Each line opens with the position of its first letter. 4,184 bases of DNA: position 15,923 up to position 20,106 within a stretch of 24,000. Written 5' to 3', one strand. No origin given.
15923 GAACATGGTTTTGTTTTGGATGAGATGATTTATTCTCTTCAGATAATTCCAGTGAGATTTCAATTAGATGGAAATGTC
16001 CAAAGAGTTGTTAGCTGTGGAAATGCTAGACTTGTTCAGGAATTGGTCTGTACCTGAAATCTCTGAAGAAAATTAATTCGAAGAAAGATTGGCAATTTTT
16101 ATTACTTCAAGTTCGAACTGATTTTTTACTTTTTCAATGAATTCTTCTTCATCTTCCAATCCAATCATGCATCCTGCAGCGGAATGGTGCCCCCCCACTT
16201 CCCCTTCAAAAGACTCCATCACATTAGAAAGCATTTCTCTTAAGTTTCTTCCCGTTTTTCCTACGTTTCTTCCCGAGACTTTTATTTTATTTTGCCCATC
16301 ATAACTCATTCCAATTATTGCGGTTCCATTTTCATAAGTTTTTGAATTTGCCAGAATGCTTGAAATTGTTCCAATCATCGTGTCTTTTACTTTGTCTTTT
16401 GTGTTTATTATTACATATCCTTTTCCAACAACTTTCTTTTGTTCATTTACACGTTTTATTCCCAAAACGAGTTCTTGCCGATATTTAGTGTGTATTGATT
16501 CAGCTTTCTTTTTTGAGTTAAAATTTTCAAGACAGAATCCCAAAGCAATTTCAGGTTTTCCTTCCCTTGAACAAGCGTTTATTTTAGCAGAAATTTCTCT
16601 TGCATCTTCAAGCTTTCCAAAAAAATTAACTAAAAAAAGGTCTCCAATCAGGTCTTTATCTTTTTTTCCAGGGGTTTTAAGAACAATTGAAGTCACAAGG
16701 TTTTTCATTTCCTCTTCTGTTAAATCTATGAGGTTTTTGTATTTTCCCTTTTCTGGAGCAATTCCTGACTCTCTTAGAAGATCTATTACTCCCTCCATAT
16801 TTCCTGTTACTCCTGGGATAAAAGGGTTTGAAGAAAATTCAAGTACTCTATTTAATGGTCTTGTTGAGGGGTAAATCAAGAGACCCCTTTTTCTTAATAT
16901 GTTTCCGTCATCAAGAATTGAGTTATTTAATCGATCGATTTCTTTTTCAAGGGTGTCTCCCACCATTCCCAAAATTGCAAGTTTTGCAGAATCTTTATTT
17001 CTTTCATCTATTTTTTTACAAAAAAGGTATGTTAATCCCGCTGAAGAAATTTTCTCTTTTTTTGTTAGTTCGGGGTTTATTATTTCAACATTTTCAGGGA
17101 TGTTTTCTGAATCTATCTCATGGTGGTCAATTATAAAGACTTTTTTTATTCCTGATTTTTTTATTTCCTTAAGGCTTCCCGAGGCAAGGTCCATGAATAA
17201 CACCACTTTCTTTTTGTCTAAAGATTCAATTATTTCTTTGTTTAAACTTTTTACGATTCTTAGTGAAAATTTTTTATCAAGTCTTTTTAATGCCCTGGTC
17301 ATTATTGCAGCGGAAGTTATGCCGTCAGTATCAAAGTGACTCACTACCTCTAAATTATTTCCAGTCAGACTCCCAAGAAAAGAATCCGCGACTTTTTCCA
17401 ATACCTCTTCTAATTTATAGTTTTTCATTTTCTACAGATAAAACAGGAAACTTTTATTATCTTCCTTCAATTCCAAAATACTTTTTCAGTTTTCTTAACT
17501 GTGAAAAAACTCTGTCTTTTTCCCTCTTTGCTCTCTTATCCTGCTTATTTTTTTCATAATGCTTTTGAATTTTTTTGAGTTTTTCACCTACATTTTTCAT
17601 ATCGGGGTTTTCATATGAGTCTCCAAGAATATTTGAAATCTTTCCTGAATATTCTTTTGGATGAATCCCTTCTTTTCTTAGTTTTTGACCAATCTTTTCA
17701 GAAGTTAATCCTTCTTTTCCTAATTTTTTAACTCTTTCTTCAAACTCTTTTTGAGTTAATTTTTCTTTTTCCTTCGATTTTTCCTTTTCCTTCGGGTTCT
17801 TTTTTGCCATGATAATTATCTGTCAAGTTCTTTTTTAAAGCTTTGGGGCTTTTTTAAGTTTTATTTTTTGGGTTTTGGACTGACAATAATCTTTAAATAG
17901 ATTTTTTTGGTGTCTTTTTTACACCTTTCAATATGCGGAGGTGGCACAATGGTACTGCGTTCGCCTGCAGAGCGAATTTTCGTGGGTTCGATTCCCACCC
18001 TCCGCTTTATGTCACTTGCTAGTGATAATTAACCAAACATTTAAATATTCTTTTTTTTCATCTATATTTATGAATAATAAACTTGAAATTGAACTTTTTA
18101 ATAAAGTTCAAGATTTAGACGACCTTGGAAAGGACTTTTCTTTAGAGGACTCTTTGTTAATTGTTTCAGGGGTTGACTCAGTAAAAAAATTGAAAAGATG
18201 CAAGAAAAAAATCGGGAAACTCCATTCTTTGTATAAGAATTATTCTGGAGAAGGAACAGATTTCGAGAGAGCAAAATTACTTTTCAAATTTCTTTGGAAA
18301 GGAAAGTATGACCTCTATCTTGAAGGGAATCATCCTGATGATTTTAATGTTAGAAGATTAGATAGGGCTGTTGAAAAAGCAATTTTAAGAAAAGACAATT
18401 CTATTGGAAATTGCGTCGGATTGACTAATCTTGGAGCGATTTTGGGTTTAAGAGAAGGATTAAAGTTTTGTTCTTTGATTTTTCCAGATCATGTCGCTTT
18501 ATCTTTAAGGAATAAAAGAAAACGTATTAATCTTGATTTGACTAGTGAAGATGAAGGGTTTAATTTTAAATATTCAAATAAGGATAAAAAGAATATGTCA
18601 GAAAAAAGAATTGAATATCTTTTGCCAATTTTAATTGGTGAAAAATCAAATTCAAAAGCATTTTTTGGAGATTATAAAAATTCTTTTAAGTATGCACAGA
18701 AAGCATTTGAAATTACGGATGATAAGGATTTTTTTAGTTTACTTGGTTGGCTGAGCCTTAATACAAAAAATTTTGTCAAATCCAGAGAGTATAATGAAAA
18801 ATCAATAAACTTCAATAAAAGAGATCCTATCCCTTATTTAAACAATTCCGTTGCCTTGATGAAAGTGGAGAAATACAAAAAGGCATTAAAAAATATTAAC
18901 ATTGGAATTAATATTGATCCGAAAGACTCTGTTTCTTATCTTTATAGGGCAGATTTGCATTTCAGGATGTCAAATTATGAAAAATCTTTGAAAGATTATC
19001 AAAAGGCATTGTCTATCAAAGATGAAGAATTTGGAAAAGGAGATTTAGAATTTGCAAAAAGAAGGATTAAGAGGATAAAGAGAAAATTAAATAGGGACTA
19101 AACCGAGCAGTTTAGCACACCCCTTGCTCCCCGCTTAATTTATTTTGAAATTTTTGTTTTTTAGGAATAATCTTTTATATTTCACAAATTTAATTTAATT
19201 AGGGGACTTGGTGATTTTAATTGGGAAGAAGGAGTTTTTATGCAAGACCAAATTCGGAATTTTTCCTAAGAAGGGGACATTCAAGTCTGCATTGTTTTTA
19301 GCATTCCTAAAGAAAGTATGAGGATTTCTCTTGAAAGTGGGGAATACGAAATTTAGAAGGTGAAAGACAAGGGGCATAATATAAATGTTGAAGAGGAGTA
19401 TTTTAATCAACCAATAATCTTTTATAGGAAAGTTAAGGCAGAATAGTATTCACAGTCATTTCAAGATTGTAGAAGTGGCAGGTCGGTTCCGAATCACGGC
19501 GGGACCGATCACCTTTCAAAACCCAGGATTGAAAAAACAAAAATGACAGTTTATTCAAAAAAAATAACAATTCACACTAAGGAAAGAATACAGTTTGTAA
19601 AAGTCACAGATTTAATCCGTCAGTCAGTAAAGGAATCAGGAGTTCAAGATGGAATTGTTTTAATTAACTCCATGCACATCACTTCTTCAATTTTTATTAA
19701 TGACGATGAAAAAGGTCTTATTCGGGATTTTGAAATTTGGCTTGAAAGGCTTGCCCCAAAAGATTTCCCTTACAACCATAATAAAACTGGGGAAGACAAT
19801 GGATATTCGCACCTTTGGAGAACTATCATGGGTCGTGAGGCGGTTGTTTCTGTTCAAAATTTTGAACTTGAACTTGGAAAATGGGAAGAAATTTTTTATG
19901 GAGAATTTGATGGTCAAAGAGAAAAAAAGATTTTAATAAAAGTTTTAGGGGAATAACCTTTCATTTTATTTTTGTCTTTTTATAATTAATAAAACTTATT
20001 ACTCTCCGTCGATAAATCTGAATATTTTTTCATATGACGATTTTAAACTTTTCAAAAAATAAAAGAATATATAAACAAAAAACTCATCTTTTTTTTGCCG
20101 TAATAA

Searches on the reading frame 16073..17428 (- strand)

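Call 3: search_protein_families(library=pfam, proteins=[window:16073-17428:-], max_evalue=0.01)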
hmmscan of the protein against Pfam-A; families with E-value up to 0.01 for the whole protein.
window:16073-17428:- (451 aa): 4 families
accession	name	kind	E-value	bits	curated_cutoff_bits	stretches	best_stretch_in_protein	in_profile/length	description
PF21763.2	DHH_CID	-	4.8e-15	56.2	27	1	189-250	6-68/84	DHH-CID domain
PF01368.27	DHH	-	2.6e-13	50.8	28.1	1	28-154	4-124/125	DHH family, N-terminal domain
PF02272.25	DHHA1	-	2.4e-10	41.2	25.9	1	341-438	6-100/102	DHHA1 domain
PF14336.11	GLUCM-like_C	-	0.00074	19.5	27.9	1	29-81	48-98/291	D-glutamate cyclase-like, C-terminal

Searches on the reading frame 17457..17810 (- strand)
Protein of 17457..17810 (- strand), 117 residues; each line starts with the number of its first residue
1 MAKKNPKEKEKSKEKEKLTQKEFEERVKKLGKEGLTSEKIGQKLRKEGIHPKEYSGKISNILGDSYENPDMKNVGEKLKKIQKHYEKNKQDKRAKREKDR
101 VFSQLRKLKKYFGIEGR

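Call 72: search_protein_families(library=pfam, proteins=[window:17457-17810:-], max_evalue=0.001)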
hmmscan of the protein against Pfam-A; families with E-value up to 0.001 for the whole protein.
window:17457-17810:- (117 aa): 1 family
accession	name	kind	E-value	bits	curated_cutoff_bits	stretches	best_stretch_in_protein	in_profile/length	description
PF00312.27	Ribosomal_S15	-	0.00092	19.8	31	1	76-112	27-63/81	Ribosomal protein S15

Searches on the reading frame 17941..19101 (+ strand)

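Call 9: search_protein_families(library=ncbifam, proteins=[window:17941-19101:+], max_evalue=0.001)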
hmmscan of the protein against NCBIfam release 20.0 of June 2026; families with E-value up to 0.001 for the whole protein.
window:17941-19101:+ (386 aa): 5 families
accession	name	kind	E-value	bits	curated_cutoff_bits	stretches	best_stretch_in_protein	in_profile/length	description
NF040959.1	MamA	equivalog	3.4e-06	26.6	200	1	234-363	42-172/204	magnetosome protein MamA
TIGR00990.1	3a0801s09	subfamily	6.4e-05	21.8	757.25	1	286-361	355-430/615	mitochondrial import receptor subunit TOM70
TIGR02917.1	PEP_TPR_lipo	equivalog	7.7e-05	20.7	312.2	0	313-362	618-667/899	XrtA/PEP-CTERM system TPR-repeat protein PrsT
TIGR02521.1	type_IV_pilW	equivalog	9e-05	22.1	154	1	304-363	39-98/234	type IV pilus biogenesis/stability protein PilW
TIGR02552.1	LcrH_SycD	equivalog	0.00038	20.2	104.8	1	304-363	60-119/136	SycD/LcrH family type III secretion system chaperone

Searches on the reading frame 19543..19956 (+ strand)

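Call 72: search_protein_families(library=pfam, proteins=[window:19543-19956:+], max_evalue=0.001)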
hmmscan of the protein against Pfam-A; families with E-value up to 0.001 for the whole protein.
window:19543-19956:+ (137 aa): 1 family
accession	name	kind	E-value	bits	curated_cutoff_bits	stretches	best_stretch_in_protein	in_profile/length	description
PF01894.22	UPF0047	-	2.3e-33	115.3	27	1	20-134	1-117/117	Uncharacterised protein family UPF0047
